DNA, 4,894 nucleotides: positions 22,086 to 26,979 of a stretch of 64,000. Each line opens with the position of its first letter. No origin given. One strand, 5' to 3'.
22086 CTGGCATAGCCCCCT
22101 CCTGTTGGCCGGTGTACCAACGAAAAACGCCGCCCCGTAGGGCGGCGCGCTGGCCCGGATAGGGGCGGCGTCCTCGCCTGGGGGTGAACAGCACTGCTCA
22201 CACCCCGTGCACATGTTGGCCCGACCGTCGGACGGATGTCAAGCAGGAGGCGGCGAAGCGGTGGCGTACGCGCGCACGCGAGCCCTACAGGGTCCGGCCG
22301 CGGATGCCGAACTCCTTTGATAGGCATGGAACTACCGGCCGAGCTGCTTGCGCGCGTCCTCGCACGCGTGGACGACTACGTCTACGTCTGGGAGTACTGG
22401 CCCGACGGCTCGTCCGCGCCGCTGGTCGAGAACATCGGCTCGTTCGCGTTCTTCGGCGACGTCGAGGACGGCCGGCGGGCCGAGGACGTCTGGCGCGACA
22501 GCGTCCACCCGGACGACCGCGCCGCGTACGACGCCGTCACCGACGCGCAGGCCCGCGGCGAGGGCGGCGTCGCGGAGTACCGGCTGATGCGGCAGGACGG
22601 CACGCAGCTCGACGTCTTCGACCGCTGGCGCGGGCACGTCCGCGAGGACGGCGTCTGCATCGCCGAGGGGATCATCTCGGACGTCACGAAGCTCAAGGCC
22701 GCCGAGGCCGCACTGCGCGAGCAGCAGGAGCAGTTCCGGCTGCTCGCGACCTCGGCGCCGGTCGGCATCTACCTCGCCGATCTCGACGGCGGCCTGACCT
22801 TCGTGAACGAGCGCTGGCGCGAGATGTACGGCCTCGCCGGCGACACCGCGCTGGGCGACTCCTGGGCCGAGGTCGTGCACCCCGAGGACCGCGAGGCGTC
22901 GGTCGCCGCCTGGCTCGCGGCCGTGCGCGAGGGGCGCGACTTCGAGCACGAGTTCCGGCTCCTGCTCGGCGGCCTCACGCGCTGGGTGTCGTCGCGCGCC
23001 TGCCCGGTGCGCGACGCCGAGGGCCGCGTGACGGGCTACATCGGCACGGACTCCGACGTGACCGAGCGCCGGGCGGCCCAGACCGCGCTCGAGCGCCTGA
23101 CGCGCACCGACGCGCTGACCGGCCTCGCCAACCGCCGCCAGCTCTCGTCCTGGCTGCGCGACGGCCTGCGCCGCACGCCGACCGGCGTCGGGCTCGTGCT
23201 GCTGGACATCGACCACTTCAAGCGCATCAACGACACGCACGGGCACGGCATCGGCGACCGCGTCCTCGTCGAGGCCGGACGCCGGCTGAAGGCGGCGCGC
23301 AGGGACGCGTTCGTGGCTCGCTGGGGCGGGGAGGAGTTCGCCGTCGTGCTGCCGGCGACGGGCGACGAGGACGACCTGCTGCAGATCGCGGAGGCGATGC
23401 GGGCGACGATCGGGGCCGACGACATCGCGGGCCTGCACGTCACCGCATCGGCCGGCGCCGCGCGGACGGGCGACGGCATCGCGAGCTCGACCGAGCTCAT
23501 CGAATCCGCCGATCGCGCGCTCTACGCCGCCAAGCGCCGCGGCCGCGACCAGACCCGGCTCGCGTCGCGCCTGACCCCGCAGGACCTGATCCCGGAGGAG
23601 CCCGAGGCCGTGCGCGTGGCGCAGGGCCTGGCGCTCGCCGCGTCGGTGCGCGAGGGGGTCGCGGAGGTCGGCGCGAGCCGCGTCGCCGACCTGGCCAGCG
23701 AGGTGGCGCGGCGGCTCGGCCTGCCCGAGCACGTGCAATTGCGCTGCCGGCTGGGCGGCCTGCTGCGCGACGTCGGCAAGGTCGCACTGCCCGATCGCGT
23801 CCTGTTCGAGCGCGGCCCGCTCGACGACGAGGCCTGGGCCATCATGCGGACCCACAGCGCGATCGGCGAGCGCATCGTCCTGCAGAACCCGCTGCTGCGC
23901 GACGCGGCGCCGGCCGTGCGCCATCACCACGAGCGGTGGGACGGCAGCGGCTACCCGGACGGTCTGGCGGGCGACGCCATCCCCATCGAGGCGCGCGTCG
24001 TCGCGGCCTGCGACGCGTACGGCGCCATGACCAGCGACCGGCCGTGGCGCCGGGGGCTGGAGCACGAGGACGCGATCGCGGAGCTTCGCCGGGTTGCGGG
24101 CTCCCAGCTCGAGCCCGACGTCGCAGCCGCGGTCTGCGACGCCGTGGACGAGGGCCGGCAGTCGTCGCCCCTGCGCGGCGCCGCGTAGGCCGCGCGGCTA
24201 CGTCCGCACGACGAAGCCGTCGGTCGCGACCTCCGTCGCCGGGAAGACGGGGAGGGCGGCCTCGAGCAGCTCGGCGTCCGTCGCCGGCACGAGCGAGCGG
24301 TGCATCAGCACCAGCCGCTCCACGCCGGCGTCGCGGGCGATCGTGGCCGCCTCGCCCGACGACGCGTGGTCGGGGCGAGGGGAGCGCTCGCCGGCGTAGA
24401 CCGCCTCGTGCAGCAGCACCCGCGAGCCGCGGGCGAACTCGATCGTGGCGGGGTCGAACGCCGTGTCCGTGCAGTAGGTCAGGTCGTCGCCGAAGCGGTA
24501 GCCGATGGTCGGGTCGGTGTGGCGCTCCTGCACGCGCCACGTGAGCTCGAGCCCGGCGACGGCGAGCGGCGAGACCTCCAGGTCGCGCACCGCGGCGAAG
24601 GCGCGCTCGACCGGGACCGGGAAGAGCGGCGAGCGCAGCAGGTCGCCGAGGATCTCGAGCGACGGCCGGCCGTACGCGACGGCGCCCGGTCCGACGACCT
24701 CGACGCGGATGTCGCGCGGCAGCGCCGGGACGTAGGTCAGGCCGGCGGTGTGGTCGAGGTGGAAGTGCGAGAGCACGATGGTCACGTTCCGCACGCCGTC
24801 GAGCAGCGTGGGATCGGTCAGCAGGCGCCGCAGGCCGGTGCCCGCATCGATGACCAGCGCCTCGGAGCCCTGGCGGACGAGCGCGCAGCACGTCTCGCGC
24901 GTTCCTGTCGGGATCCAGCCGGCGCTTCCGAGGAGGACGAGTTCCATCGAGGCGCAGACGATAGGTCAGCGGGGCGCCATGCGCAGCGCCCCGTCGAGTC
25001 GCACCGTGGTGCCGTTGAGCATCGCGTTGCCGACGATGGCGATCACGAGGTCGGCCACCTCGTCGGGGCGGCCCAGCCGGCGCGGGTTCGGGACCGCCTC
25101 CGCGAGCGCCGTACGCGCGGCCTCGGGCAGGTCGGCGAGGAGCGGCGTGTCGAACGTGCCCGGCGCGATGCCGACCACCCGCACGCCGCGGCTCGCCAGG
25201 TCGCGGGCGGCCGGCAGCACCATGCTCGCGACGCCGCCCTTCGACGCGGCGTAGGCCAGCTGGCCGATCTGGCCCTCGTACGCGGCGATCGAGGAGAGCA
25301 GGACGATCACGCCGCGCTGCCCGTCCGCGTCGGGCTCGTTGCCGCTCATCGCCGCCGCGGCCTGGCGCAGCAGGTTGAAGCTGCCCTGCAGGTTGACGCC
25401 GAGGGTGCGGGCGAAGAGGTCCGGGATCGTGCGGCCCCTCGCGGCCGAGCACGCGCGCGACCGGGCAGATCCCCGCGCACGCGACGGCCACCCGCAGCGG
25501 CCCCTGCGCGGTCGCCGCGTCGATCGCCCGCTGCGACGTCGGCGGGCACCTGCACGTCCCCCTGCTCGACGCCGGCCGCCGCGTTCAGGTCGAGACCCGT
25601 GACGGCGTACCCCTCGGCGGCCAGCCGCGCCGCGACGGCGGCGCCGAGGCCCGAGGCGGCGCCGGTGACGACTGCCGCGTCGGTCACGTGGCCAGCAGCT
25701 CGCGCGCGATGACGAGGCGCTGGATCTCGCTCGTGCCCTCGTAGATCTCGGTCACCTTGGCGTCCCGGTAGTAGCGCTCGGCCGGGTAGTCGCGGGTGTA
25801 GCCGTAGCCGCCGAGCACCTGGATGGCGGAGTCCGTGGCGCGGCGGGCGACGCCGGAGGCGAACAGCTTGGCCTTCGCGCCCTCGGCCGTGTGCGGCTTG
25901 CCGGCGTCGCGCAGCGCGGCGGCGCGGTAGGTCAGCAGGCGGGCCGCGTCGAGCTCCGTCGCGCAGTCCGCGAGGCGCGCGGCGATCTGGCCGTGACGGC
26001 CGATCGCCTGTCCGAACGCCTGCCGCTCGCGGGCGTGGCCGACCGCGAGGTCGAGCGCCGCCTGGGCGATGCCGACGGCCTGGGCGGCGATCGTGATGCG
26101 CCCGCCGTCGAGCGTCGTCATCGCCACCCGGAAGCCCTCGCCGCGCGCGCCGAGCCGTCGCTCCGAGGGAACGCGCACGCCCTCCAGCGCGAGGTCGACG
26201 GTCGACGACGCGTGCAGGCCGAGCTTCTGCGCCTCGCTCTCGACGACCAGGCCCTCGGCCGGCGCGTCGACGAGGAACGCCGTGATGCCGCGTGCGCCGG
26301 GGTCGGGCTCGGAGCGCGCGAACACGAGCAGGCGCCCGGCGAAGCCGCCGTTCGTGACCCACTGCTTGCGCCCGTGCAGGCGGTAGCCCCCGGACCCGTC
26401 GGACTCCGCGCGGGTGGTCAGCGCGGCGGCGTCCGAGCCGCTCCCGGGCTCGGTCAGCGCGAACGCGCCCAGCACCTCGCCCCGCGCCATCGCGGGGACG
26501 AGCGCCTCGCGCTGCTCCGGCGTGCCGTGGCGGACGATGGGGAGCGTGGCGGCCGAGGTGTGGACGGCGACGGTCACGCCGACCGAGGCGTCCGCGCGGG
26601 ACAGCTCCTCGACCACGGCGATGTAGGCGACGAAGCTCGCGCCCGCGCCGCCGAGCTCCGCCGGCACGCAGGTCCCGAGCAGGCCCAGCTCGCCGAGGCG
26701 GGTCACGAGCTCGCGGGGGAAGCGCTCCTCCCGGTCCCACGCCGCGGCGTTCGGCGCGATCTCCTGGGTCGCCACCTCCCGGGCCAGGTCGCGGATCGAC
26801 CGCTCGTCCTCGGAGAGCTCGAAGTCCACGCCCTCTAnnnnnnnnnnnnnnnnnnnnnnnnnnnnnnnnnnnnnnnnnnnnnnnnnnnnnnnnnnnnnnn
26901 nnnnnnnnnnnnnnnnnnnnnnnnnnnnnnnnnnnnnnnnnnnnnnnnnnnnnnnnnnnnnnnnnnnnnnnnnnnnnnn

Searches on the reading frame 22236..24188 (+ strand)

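Call 11: search_protein_families(library=pfam, proteins=[window:22236-24188:+])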
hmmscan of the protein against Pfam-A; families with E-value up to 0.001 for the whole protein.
window:22236-24188:+ (650 aa): 9 families
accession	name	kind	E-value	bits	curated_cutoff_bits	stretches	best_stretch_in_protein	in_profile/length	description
PF00990.26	GGDEF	-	2.3e-36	125.4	23.8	1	291-439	3-161/161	Diguanylate cyclase, GGDEF domain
PF13487.12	HD_5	-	2e-31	109.5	27.2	1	480-629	18-170/170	HD domain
PF08447.18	PAS_3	-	2.4e-24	85.9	25.6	2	188-271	2-88/89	PAS fold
PF08448.16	PAS_4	-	2.2e-18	66.9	23.1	1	173-280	3-110/110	PAS fold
PF01966.28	HD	-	9e-16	58.6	22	1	482-598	7-116/116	HD domain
PF00989.32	PAS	-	5.8e-15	55.7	22.6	1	166-273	2-111/113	PAS fold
PF13188.13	PAS_8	-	1.9e-08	34.4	21.8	1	165-219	1-55/65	PAS domain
PF13426.13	PAS_9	-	5.1e-08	33.6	27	1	175-277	1-103/103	PAS domain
PF13596.12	PAS_10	-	0.00033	21.7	22.1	1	169-275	3-105/106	PAS domain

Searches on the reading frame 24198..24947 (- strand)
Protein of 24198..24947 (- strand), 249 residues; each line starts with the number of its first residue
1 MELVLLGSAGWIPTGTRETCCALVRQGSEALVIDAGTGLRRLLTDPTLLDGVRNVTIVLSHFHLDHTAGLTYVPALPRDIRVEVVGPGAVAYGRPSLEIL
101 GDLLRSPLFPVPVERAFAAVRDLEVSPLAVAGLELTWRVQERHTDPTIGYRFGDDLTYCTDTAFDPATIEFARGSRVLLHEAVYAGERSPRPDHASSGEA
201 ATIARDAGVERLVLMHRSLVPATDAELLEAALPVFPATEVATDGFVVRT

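Call 35: search_protein_families(library=pfam, proteins=[window:24198-24947:-], max_evalue=0.0001)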
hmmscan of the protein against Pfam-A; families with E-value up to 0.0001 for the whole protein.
window:24198-24947:- (249 aa): 2 families
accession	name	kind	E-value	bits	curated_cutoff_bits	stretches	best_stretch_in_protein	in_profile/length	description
PF12706.13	Lactamase_B_2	-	1.9e-18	67.3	27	1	32-216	4-199/200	Beta-lactamase superfamily domain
PF00753.33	Lactamase_B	-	2.1e-07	31.5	22.7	1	21-216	8-196/196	Metallo-beta-lactamase superfamily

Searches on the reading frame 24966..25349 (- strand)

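Call 35: search_protein_families(library=pfam, proteins=[window:24966-25349:-], max_evalue=0.0001)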
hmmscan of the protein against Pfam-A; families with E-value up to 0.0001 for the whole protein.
window:24966-25349:- (127 aa): 2 families
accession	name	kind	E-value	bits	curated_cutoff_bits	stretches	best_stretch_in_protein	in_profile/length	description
PF13561.12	adh_short_C2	-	8.7e-17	61.9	27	1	11-120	121-233/236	Enoyl-(Acyl carrier protein) reductase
PF00106.31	adh_short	-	1.1e-15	58.1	26.6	1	9-76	125-192/195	short chain dehydrogenase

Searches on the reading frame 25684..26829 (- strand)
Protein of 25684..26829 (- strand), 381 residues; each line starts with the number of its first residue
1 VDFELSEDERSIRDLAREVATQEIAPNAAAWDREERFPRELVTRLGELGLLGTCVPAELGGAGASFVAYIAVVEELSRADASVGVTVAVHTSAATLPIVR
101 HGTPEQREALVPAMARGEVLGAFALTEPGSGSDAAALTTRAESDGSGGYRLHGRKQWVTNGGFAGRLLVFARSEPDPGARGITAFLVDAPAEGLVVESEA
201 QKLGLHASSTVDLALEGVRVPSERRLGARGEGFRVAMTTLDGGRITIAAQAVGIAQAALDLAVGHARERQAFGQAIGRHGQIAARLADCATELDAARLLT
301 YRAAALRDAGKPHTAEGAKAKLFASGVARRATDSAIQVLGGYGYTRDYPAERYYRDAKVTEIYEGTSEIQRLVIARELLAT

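Call 35: search_protein_families(library=pfam, proteins=[window:25684-26829:-], max_evalue=0.0001)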
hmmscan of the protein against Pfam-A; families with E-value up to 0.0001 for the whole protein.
window:25684-26829:- (381 aa): 4 families
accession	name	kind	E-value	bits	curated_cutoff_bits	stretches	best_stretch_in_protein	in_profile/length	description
PF00441.29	Acyl-CoA_dh_1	-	1.7e-52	178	22.4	1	230-379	1-150/150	Acyl-CoA dehydrogenase, C-terminal domain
PF02771.21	Acyl-CoA_dh_N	-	1.6e-38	132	22.9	1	6-118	1-113/113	Acyl-CoA dehydrogenase, N-terminal domain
PF08028.16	Acyl-CoA_dh_2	-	1.4e-23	84.1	22.7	1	245-367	1-133/134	Acyl-CoA dehydrogenase, C-terminal domain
PF02770.24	Acyl-CoA_dh_M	-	9.9e-22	77.4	33.3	1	122-218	1-97/97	Acyl-CoA dehydrogenase, middle domain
